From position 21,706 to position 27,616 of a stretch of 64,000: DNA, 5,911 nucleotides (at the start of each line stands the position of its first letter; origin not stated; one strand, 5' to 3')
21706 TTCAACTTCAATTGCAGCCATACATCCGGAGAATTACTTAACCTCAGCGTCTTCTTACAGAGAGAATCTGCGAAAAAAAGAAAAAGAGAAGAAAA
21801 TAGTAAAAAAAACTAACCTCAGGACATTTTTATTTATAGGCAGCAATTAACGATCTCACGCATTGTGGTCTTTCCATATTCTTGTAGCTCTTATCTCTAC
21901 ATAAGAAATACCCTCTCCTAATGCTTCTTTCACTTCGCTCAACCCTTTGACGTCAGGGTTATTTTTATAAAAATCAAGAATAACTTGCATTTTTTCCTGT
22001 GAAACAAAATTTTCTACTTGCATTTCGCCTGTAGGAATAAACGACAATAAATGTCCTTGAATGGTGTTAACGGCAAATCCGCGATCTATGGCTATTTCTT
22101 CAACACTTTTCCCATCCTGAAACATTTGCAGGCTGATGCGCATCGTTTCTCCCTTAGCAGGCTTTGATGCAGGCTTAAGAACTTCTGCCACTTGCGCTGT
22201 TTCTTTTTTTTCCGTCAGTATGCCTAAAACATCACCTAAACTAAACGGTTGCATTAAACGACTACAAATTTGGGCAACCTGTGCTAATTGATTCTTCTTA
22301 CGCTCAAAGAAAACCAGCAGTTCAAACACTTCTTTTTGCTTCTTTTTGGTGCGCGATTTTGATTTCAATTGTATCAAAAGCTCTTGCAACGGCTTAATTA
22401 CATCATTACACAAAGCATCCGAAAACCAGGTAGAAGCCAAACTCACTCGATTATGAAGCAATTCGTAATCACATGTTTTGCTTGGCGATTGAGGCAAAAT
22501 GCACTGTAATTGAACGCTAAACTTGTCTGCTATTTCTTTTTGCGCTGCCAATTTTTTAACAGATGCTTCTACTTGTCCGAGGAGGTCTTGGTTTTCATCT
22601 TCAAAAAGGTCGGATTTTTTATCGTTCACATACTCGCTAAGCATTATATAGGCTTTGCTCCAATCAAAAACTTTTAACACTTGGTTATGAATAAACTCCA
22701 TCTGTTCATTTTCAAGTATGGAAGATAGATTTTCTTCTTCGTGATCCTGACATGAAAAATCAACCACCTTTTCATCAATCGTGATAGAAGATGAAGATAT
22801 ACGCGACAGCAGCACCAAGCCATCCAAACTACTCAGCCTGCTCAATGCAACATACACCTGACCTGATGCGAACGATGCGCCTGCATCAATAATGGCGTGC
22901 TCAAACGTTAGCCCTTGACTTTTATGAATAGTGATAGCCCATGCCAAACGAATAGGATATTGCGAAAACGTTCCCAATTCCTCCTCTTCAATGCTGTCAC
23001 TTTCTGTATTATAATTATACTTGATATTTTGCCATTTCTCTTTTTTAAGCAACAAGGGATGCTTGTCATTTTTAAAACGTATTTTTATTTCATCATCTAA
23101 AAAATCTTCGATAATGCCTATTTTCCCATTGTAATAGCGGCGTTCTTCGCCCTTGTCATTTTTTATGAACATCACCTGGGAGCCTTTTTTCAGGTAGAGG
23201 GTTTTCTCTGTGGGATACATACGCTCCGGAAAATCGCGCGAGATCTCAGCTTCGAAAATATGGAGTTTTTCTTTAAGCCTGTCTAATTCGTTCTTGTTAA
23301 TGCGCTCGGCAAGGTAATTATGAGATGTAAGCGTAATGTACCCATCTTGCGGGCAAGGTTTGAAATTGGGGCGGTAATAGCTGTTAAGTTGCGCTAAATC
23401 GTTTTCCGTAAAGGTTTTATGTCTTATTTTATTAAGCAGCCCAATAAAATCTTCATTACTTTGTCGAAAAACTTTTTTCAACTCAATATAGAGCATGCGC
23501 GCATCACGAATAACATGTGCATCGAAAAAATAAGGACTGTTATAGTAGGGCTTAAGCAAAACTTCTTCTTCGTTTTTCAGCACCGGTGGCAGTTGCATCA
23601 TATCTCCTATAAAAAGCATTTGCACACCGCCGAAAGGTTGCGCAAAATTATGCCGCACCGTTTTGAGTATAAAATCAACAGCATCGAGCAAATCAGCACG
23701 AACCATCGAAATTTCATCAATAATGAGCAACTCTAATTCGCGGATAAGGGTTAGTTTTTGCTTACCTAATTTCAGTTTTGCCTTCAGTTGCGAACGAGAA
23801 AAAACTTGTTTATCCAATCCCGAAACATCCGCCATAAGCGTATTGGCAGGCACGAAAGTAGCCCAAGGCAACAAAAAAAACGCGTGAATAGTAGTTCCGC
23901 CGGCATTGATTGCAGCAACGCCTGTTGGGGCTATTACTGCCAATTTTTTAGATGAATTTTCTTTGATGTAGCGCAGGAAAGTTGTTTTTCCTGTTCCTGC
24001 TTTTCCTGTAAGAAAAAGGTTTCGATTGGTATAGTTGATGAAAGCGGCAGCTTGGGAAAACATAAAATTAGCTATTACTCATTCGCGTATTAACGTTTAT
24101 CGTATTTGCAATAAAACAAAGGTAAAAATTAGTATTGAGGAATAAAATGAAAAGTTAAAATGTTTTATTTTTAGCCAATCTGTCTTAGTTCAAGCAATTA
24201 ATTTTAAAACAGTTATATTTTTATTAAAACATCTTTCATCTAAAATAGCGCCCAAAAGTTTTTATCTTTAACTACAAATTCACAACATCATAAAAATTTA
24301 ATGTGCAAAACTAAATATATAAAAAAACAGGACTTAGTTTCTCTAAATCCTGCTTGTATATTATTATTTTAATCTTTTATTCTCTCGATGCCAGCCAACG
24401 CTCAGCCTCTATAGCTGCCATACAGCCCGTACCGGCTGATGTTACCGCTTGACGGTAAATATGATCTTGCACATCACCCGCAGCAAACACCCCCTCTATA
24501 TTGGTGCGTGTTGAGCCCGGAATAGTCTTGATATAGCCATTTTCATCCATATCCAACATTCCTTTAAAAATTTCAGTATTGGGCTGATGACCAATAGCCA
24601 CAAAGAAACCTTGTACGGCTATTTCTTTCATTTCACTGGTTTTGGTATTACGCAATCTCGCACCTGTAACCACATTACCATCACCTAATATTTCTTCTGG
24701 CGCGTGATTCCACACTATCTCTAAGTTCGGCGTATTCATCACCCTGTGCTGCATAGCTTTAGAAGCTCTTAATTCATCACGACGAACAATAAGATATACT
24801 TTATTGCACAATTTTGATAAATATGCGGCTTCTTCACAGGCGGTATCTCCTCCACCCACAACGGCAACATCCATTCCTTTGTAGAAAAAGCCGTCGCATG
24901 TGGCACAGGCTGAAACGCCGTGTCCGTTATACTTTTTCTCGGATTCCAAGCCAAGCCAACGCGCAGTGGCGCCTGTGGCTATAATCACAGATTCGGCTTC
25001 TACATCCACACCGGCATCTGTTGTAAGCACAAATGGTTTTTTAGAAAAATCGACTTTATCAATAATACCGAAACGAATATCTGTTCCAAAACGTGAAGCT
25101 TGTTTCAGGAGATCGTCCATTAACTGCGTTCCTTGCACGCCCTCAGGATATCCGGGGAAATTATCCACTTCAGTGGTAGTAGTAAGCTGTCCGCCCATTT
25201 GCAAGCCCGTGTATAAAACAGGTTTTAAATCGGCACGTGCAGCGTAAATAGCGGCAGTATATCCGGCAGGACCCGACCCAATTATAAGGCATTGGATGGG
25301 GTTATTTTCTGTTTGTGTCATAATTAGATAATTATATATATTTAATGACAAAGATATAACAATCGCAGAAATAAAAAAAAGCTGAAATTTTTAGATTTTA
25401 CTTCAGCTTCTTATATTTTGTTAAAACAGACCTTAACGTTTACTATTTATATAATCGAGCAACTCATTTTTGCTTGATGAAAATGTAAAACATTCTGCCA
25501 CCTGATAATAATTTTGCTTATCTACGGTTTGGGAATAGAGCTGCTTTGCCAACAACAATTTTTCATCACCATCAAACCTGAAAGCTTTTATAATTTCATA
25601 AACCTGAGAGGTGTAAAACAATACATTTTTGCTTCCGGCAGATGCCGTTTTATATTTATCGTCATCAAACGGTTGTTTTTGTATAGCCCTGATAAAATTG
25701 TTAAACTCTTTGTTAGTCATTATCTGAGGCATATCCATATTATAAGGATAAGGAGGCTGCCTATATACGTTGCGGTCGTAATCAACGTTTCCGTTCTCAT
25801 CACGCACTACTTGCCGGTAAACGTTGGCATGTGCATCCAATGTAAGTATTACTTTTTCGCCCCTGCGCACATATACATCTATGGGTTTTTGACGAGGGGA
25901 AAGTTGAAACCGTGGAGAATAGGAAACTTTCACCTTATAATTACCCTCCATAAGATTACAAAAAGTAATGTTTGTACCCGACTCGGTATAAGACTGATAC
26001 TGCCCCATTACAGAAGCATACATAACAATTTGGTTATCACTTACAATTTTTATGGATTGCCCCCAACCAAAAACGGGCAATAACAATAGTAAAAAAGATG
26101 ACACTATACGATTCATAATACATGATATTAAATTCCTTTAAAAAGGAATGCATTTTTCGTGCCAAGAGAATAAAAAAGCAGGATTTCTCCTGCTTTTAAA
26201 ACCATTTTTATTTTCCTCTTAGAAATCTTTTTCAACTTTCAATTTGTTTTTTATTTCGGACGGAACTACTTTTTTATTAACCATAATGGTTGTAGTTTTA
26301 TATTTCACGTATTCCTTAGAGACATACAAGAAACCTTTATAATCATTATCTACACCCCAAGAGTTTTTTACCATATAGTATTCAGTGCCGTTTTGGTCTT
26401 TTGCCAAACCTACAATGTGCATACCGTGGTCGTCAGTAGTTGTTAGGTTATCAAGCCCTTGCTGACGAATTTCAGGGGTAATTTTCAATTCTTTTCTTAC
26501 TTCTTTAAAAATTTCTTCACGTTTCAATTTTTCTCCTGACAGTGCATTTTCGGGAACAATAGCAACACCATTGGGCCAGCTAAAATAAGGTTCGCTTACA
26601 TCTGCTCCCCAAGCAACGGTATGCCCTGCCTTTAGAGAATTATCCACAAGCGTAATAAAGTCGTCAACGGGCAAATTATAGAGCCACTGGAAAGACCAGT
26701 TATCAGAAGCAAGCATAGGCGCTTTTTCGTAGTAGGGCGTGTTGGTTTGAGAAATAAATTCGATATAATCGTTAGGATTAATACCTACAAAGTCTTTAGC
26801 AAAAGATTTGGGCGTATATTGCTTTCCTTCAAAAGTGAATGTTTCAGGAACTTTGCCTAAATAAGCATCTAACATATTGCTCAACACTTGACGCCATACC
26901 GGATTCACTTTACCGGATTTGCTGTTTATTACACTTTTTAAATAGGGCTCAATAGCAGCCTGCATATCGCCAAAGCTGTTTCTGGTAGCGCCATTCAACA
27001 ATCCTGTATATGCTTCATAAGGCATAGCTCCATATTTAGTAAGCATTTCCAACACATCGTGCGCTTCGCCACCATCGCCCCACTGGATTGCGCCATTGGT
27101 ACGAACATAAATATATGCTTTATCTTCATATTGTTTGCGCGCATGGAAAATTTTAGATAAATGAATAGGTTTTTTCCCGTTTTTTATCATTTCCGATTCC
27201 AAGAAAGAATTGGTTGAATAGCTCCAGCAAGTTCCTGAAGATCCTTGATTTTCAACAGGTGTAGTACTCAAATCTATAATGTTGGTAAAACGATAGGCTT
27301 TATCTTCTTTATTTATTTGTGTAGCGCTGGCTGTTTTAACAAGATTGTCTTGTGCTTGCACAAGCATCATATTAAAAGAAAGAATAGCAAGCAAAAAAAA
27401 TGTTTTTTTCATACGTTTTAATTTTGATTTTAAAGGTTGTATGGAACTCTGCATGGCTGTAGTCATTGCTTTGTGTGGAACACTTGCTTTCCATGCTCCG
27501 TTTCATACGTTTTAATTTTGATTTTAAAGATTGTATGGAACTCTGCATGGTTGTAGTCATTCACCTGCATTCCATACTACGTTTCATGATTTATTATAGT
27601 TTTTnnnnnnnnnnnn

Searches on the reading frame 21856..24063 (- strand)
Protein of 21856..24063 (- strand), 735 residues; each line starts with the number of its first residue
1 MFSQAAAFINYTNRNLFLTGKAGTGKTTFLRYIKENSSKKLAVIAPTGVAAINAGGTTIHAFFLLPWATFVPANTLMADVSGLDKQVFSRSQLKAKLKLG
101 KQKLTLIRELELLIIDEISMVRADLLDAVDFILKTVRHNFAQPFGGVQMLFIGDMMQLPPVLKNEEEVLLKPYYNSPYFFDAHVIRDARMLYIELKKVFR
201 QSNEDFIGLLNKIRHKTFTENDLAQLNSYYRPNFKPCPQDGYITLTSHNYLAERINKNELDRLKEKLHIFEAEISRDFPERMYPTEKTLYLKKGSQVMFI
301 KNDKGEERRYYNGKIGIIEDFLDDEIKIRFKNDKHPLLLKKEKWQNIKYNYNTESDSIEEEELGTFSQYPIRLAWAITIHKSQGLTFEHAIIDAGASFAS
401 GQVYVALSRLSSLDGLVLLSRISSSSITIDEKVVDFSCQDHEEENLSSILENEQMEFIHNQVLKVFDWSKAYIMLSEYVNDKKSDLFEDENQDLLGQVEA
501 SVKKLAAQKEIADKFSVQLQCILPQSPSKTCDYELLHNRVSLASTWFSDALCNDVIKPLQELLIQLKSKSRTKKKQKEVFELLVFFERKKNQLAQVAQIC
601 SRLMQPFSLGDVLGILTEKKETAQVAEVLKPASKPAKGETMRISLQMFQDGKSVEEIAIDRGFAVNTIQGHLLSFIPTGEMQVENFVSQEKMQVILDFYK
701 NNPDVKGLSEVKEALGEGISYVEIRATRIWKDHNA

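Call 75: search_protein_families(library=pfam, proteins=[window:21856-24063:-], max_evalue=0.00001)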
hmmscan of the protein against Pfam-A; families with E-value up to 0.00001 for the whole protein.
window:21856-24063:- (735 aa): 5 families
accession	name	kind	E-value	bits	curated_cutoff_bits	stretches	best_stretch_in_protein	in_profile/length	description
PF05970.20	PIF1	-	1.6e-26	93.7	25.9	1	7-217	16-216/223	PIF1-like helicase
PF14493.12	HTH_40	-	2.6e-22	79.3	27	1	640-727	1-88/89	Helix-turn-helix domain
PF13245.12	AAA_19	-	4.8e-12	46.7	25.1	1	6-161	4-132/134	AAA domain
PF13604.12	AAA_30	-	5e-11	43.1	27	1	8-161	13-131/191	AAA domain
PF13401.12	AAA_22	-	4.8e-06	27.4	27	0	12-154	4-123/130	AAA domain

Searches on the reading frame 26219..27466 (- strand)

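Call 74: search_protein_families(library=pfam, proteins=[window:26219-27466:-], max_evalue=0.00001)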
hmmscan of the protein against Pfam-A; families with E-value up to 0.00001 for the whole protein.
window:26219-27466:- (415 aa): 2 families
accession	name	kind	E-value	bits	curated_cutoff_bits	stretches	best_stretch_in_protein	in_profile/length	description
PF03051.21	Peptidase_C1_2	-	1.1e-22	80.9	22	1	130-410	134-425/438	Peptidase C1-like family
PF00112.29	Peptidase_C1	-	3.1e-12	47.5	20.7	0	343-387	164-207/220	Papain family cysteine protease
